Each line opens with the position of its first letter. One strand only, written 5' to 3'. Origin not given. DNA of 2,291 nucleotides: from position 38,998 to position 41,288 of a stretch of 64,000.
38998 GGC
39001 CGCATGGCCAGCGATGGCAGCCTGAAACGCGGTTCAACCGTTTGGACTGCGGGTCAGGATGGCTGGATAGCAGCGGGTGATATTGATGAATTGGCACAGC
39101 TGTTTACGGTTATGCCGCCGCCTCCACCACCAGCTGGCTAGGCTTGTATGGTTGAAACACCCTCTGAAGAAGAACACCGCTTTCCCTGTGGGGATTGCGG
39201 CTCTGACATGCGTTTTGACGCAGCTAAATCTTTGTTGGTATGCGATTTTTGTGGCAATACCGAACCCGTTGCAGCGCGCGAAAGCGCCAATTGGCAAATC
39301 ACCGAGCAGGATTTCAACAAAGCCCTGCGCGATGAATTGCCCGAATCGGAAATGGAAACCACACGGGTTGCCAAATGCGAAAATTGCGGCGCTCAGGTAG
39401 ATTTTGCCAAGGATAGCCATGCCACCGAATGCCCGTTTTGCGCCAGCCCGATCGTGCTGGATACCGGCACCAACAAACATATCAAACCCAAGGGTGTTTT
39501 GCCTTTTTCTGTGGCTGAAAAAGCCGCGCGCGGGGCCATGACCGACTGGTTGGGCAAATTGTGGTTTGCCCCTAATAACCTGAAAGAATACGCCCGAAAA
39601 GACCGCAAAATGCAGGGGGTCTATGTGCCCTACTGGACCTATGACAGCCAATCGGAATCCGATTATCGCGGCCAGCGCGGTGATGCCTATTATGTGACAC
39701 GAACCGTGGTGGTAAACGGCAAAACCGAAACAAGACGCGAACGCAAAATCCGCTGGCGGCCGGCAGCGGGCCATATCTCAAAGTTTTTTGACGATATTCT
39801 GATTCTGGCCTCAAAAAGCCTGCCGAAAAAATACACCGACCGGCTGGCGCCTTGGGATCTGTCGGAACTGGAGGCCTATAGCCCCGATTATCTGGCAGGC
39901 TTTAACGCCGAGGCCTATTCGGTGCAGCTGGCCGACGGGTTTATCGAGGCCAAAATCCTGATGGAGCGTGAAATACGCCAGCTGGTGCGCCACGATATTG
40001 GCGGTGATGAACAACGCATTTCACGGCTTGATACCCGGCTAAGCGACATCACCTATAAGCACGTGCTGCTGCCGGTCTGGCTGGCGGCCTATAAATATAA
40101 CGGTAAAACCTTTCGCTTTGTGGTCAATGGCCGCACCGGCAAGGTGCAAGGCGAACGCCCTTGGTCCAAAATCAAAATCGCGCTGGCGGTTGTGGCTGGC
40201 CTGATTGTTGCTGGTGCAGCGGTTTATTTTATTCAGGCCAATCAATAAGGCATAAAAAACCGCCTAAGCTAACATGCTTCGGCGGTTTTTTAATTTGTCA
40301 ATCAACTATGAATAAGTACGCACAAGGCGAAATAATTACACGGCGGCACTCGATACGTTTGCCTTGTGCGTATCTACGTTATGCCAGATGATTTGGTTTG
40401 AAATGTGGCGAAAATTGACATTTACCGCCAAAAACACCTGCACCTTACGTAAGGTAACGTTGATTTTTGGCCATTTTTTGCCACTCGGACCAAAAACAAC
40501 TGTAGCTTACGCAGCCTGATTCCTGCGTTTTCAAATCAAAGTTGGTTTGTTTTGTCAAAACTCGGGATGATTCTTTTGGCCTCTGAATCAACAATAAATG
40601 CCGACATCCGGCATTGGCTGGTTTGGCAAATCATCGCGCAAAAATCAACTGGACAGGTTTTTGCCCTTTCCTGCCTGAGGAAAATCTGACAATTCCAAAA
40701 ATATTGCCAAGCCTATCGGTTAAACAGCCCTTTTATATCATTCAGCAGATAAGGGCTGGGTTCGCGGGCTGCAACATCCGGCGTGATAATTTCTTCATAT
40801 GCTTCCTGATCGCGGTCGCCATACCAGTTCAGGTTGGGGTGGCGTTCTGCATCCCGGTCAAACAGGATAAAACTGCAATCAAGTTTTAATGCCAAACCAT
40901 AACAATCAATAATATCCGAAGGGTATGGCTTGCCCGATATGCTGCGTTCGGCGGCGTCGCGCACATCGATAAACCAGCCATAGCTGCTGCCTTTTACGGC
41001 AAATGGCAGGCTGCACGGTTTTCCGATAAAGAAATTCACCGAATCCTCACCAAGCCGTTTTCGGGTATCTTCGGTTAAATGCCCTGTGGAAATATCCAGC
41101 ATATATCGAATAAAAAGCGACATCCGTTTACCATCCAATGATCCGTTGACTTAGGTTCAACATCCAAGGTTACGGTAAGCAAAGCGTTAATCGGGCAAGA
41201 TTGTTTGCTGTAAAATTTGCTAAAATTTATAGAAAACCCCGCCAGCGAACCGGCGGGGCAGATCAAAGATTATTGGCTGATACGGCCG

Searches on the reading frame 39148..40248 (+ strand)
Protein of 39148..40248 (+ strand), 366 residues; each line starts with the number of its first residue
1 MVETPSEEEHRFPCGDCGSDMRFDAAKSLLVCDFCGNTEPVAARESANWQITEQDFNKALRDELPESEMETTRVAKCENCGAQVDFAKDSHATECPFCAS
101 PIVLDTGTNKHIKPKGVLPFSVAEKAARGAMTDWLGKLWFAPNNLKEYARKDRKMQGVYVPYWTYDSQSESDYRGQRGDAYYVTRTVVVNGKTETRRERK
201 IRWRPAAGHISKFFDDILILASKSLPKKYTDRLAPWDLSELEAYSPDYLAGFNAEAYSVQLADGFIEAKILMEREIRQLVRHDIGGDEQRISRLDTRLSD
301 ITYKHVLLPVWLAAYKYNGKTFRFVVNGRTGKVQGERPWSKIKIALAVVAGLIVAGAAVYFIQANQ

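Call 4: search_protein_families(library=pfam, proteins=[window:39148-40248:+], max_evalue=0.01)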
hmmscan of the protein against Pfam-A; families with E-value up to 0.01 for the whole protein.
window:39148-40248:+ (366 aa): 7 families
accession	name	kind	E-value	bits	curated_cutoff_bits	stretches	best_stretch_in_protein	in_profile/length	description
PF08792.16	A2L_zn_ribbon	-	2.3e-07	30.7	22.9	1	14-41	6-33/33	A2L zinc ribbon domain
PF07295.17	DUF1451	-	5.5e-05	23.8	26.1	0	45-99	86-138/146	Zinc-ribbon containing domain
PF01155.25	HypA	-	0.00074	20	28.9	0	71-108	67-103/112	Hydrogenase/urease nickel incorporation, metallochaperone, hypA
PF14354.12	Lar_restr_allev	-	0.0014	19.3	28.6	1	28-90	2-41/58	Restriction alleviation protein Lar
PF23455.1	DUF7129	-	0.0024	18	30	0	7-38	7-36/45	Domain of unknown function (DUF7129)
PF08271.17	Zn_Ribbon_TF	-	0.0035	17.3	29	0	14-37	3-27/43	TFIIB zinc-binding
PF11781.13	Zn_ribbon_RRN7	-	0.0047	17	27.1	0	8-39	1-31/32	Zinc-finger of RNA-polymerase I-specific TFIIB, Rrn7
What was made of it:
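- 39148..40248 (+): Zinc-ribbon protein with a hydrophobic C-terminal segment (a putative membrane anchor, read from the sequence only). It is the last gene of the operon. A hairpin with a T-run follows at 40253-40292. Pfam zinc-ribbon hits (call 4).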

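Call 8: search_protein_families(library=padloc, proteins=[window:39148-40248:+], max_evalue=0.01)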
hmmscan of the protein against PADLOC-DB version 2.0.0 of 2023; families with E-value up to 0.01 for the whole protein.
window:39148-40248:+ (366 aa): 1 family
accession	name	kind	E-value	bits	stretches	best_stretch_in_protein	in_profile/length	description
PDLC01736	TniQ_IF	-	0.006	13.8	0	74-109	158-192/400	TniQ_1_I-F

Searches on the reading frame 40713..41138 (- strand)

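Call 4: search_protein_families(library=pfam, proteins=[window:40713-41138:-], max_evalue=0.01)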
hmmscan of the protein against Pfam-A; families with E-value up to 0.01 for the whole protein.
window:40713-41138:- (141 aa): 1 family
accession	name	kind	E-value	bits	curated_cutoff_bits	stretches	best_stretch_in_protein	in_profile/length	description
PF19419.5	DUF5983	-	4.3e-16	59.4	27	1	13-106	1-88/90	Family of unknown function (DUF5983) C-terminal domain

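Call 8: search_protein_families(library=padloc, proteins=[window:40713-41138:-], max_evalue=0.01)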
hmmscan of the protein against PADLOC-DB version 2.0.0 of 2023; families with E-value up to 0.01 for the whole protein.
window:40713-41138:- (141 aa): 0 families
